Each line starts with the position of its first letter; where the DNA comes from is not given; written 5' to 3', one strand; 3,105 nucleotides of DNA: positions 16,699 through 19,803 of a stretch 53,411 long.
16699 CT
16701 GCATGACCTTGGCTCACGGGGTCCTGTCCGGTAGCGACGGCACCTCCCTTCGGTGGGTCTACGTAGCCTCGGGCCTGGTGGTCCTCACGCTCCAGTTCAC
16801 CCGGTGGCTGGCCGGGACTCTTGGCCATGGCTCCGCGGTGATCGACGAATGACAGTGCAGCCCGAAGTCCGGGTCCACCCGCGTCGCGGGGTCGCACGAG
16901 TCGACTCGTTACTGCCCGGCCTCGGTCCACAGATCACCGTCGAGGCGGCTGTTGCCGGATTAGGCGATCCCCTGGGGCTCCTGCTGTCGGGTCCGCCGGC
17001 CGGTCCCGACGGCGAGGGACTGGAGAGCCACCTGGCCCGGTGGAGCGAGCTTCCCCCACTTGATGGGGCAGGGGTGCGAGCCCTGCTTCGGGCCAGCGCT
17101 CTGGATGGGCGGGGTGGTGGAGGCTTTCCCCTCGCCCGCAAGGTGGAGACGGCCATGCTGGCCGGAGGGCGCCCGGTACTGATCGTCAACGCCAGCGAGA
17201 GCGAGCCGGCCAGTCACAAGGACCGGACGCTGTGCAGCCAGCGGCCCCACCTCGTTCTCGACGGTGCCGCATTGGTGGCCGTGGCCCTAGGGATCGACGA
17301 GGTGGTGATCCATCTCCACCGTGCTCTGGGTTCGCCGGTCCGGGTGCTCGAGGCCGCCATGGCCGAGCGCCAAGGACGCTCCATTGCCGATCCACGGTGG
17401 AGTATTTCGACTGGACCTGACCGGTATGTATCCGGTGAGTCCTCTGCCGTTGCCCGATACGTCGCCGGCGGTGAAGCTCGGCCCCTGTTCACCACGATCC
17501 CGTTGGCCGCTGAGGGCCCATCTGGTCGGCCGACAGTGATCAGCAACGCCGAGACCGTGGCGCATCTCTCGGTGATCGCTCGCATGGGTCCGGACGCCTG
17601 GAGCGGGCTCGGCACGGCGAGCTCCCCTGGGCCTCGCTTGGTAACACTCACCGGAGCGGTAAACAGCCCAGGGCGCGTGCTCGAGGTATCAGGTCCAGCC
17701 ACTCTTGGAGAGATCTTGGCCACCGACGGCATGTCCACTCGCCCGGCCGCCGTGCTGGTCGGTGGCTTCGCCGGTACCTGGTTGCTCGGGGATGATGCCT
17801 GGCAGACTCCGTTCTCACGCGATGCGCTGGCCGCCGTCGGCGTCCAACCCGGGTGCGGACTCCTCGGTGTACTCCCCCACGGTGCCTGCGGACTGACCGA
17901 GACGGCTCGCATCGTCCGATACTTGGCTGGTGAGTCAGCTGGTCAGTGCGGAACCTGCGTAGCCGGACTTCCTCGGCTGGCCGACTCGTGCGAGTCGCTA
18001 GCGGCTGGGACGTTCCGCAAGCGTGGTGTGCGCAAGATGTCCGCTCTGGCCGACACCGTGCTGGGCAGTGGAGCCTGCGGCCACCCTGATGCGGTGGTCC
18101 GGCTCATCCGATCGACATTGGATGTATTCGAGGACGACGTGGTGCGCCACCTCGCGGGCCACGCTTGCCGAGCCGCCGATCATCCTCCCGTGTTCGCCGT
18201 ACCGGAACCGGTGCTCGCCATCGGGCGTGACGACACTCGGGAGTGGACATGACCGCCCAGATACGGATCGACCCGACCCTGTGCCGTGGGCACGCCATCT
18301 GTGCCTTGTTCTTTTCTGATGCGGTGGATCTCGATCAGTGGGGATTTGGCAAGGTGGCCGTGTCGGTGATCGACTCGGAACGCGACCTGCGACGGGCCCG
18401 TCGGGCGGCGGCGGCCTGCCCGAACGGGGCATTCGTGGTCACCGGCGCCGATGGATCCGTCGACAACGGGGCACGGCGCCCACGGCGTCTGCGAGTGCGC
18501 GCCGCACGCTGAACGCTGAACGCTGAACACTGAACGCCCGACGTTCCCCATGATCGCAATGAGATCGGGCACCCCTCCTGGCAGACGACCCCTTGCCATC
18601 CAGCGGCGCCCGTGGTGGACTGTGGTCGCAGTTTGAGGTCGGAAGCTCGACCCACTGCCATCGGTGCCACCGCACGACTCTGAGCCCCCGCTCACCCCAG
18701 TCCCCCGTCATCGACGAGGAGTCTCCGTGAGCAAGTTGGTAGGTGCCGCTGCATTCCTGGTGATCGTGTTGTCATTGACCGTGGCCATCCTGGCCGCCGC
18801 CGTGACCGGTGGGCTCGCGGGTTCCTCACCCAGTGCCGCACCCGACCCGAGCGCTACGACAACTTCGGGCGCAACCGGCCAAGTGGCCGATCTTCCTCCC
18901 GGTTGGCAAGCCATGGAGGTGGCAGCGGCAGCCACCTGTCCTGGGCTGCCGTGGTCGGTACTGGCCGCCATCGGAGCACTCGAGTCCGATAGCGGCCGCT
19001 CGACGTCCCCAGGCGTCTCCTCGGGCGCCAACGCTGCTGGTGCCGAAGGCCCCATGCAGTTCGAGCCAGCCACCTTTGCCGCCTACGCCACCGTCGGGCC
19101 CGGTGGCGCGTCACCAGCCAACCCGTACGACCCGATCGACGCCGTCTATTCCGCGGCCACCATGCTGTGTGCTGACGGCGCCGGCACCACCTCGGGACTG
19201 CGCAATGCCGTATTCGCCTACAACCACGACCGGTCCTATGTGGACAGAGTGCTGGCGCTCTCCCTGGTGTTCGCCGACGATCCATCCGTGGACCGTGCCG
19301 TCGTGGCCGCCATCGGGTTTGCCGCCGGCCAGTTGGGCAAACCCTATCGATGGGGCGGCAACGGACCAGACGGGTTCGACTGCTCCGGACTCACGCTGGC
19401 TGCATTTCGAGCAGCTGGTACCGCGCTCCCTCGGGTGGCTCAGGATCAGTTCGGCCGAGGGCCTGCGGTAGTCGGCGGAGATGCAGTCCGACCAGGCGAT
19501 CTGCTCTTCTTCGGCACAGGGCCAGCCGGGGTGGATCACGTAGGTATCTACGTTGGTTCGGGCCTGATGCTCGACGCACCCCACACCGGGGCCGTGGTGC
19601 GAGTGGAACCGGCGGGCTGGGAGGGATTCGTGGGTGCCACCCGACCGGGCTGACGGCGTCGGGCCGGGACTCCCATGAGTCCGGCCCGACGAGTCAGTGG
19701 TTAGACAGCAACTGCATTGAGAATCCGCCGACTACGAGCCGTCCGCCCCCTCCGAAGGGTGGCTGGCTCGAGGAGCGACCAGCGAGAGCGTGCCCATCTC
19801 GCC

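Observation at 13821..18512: Six translationally coupled genes: candidate split NOX-like transmembrane electron-export system (secreted proteins + ApbE + stand-alone ferric-reductase domain + NuoF/RnfC-like flavoprotein + ferredoxin)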

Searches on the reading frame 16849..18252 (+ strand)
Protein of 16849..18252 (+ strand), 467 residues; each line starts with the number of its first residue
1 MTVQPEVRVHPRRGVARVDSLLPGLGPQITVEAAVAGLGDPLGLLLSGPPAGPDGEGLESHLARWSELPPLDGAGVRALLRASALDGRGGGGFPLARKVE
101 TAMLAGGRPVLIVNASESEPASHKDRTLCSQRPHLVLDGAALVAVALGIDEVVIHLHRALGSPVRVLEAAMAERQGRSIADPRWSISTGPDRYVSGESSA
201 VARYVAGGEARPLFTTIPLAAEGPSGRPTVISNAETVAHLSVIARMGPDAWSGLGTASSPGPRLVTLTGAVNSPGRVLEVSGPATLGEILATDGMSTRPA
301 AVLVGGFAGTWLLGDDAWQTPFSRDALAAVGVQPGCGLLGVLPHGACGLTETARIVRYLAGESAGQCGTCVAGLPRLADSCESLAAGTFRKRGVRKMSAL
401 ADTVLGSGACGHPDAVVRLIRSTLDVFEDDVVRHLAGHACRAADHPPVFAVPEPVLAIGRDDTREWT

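Call 3: search_protein_families(library=pfam, proteins=[window:16849-18252:+], max_evalue=0.1)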
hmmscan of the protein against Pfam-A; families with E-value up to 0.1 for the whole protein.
window:16849-18252:+ (467 aa): 2 families
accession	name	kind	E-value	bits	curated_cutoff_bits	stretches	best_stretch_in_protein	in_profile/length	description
PF01512.22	Complex1_51K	-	1.8e-26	93.3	31.2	1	81-240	2-148/150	Nuo51 FMN-binding domain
PF10589.14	NADH_4Fe-4S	-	9e-16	58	23.5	1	352-434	3-85/85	NADH-ubiquinone oxidoreductase-F iron-sulfur binding region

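Call 4: search_protein_families(library=ncbifam, proteins=[window:16849-18252:+], max_evalue=0.1)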
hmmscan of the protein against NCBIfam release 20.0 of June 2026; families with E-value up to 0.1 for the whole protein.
window:16849-18252:+ (467 aa): 6 families
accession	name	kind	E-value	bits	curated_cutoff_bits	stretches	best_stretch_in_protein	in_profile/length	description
TIGR01959.1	nuoF_fam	equivalog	1.7e-46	158.4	558.65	1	79-434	41-409/410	NADH-quinone oxidoreductase subunit NuoF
NF010120.0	PRK13596.1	equivalog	1.6e-31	109.3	389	1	80-435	47-417/433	NADH-quinone oxidoreductase subunit NuoF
NF008436.0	PRK11278.1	equivalog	2.8e-26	92.4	749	1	78-432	53-423/448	NADH-quinone oxidoreductase subunit NuoF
NF003454.1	PRK05035.1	equivalog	1.7e-10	40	345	1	53-209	103-251/556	electron transport complex subunit RsxC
TIGR04481.1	PR_assoc_PrdC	equivalog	3.1e-10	39.5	490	1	80-240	80-222/425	proline reductase-associated electron transfer protein PrdC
TIGR01945.1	rnfC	subfamily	1e-06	27.6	245.95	1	75-166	123-213/435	RnfABCDGE type electron transport complex subunit C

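Call 22: search_solved_structures(query=window:16849-18252:+, max_evalue=0.001, show_alignments=2)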
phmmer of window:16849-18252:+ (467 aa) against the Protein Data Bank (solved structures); distinct sequences matched with E-value up to 0.001: 61 (the best 60 are shown).
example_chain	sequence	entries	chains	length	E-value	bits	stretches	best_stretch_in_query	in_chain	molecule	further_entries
9bov_B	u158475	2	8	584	2.6e-35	125.3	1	80-443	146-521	NADH dehydrogenase (Quinone)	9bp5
9n5u_B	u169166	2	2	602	1e-34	123.4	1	80-442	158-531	NfnB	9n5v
7t2r_B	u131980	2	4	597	4.7e-34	121.2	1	78-448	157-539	NiFe hydrogenase subunit B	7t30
7p5h_B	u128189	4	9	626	1.1e-33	119.9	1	78-439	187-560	Fe-hydrogenase, subunit beta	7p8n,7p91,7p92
7q4w_B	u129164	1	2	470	2.7e-33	118.7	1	60-442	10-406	Iron hydrogenase HydB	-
7q4v_B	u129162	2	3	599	4.3e-33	118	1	57-442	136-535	Iron hydrogenase HydB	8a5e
8x9v_F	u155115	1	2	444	6e-33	117.5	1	74-432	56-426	NADH-quinone oxidoreductase subunit F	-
2fug_1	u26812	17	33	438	6.3e-33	117.4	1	80-431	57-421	NADH-quinone oxidoreductase chain 1 | NADH-QUINONE OXIDOREDUCTASE SUBUNIT 1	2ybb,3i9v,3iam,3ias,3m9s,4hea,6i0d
8oh5_B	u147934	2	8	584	1.9e-32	115.9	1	79-448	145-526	NAD-reducing hydrogenase subunit HoxF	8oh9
8e9g_F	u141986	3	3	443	3.6e-32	115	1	76-442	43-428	NADH-quinone oxidoreductase subunit F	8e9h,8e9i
5xf9_A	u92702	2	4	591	3.6e-31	111.7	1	80-438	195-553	NAD-reducing hydrogenase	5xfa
9fe7_B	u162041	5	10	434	8.3e-31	110.5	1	82-433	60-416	NADH-quinone oxidoreductase subunit F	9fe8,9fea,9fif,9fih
6hl2_B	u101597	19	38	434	8.3e-31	110.5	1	82-433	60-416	NADH-quinone oxidoreductase subunit F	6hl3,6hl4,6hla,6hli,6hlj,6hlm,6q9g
9mqx_B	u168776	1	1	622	8.9e-31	110.4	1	82-450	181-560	NADH:ubiquinone oxidoreductase, NADH-binding (51 kD) subunit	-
7q5y_C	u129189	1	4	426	9.5e-31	110.3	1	82-431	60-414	NADH-quinone oxidoreductase subunit F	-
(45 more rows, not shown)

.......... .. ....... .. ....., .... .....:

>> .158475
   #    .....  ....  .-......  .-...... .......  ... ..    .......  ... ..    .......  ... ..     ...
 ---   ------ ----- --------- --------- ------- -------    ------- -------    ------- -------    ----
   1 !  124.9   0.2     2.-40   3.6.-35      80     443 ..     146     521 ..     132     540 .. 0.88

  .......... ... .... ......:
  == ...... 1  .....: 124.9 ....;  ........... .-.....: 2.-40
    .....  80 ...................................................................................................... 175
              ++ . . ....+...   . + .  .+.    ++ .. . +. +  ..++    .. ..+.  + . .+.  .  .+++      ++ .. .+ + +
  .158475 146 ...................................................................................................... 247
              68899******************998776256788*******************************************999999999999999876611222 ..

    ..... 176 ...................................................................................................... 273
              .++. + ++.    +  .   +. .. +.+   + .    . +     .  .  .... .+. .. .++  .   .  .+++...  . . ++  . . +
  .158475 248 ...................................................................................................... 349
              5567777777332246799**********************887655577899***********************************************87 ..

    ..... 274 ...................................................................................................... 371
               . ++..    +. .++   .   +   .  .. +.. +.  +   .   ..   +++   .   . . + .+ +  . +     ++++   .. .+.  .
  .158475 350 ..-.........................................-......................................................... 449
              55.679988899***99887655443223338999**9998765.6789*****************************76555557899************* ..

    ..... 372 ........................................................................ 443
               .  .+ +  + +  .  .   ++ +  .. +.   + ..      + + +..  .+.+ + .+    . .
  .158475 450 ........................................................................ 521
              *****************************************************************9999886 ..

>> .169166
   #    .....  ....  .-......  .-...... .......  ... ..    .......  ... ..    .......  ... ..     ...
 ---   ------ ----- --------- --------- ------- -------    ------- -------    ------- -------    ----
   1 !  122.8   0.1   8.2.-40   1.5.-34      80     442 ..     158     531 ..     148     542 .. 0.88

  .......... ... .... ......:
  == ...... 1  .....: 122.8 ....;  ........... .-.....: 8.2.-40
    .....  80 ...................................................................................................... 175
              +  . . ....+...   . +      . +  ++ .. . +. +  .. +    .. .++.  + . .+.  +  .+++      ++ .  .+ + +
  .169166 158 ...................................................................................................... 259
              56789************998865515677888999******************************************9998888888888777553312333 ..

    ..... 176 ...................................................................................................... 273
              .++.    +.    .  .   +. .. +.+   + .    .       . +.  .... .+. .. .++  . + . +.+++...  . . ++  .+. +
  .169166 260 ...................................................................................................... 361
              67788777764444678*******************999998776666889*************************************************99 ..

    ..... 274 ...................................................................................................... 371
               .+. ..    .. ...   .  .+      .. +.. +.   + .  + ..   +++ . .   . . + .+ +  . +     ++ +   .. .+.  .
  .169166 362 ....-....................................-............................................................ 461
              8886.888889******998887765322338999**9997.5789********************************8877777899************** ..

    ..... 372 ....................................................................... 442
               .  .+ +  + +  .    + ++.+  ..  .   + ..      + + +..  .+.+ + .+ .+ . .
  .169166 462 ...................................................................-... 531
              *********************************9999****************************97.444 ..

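Call 48: find_homologous_proteins(query=window:16849-18252:+, max_evalue=1e-10)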
Query window:16849-18252:+ (467 aa): 885 proteins with E <= 1e-10 among 8000 candidates; the best 120 are listed.
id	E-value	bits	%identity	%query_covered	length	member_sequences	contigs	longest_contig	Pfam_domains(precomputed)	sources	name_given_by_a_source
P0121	0.0e+0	1008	99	100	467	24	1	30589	PF10589.15,PF01512.23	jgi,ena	-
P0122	2.1e-218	744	79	93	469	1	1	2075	PF10589.15,PF01512.23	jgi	-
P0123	1.2e-216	738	73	100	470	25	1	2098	PF10589.15,PF01512.23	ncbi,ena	-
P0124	3.6e-209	713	74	96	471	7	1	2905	PF10589.15,PF01512.23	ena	-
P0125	1.6e-208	711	75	93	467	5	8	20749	PF10589.15,PF01512.23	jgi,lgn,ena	-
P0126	2.9e-208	710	75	93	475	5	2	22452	PF10589.15,PF01512.23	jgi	jgi:NADH:ubiquinone oxidoreductase subunit F (NADH-binding)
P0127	3.2e-208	710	75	87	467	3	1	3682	PF10589.15,PF01512.23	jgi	-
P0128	6.0e-208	709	76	93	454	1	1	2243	PF10589.15,PF01512.23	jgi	jgi:NADH:ubiquinone oxidoreductase subunit F (NADH-binding)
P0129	1.1e-207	709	73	96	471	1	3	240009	PF10589.15,PF01512.23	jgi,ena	-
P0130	1.1e-207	709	73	96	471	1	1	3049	PF10589.15,PF01512.23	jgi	jgi:NADH:ubiquinone oxidoreductase subunit F (NADH-binding)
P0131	4.7e-207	706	73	94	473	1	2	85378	PF10589.15,PF01512.23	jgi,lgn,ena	-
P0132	1.4e-206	705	73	94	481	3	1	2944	PF10589.15,PF01512.23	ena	-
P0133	9.3e-205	699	75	93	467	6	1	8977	PF10589.15,PF01512.23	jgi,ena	-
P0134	1.6e-204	698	72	94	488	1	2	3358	PF10589.15,PF01512.23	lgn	-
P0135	3.0e-204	697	72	95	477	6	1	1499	PF10589.15,PF01512.23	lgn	-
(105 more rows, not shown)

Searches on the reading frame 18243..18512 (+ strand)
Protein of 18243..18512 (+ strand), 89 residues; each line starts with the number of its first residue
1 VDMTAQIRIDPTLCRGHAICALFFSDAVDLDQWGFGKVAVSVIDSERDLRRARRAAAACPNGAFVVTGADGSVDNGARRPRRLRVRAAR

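Call 3: search_protein_families(library=pfam, proteins=[window:18243-18512:+], max_evalue=0.1)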
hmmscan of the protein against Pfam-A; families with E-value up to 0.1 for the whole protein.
window:18243-18512:+ (89 aa): 3 families
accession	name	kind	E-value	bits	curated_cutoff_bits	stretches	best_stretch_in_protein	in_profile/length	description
PF13459.11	Fer4_15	-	1.6e-07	32.4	22.4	1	7-64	1-64/66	4Fe-4S single cluster domain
PF06902.16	Fer4_19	-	0.0052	17.2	24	1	6-66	7-61/64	Divergent 4Fe-4S mono-cluster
PF11550.13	IglC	-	0.035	14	25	1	4-61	17-73/211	Intracellular growth locus C protein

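Call 4: search_protein_families(library=ncbifam, proteins=[window:18243-18512:+], max_evalue=0.1)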
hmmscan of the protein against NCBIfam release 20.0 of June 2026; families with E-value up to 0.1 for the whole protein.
window:18243-18512:+ (89 aa): 0 families

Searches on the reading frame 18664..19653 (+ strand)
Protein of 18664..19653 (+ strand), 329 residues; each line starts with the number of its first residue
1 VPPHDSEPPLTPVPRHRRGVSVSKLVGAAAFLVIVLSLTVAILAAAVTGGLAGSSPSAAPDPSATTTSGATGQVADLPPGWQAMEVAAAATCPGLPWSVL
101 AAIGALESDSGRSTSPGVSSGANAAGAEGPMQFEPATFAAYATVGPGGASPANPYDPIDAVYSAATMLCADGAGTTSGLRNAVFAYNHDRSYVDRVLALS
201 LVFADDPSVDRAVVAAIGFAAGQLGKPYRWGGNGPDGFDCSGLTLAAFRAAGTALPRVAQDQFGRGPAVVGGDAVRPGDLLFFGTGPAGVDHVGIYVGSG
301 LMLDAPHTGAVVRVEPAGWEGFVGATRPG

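Call 65: search_protein_families(library=pfam, proteins=[window:18664-19653:+], max_evalue=0.001)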
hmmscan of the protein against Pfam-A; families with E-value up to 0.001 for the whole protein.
window:18664-19653:+ (329 aa): 2 families
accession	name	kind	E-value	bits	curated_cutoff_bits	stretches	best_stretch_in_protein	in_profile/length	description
PF00877.26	NLPC_P60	-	4.5e-24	84.9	23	1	225-315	1-89/105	NlpC/P60 family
PF01464.25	SLT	-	7.2e-06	26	21.3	1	88-195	5-103/117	Transglycosylase SLT domain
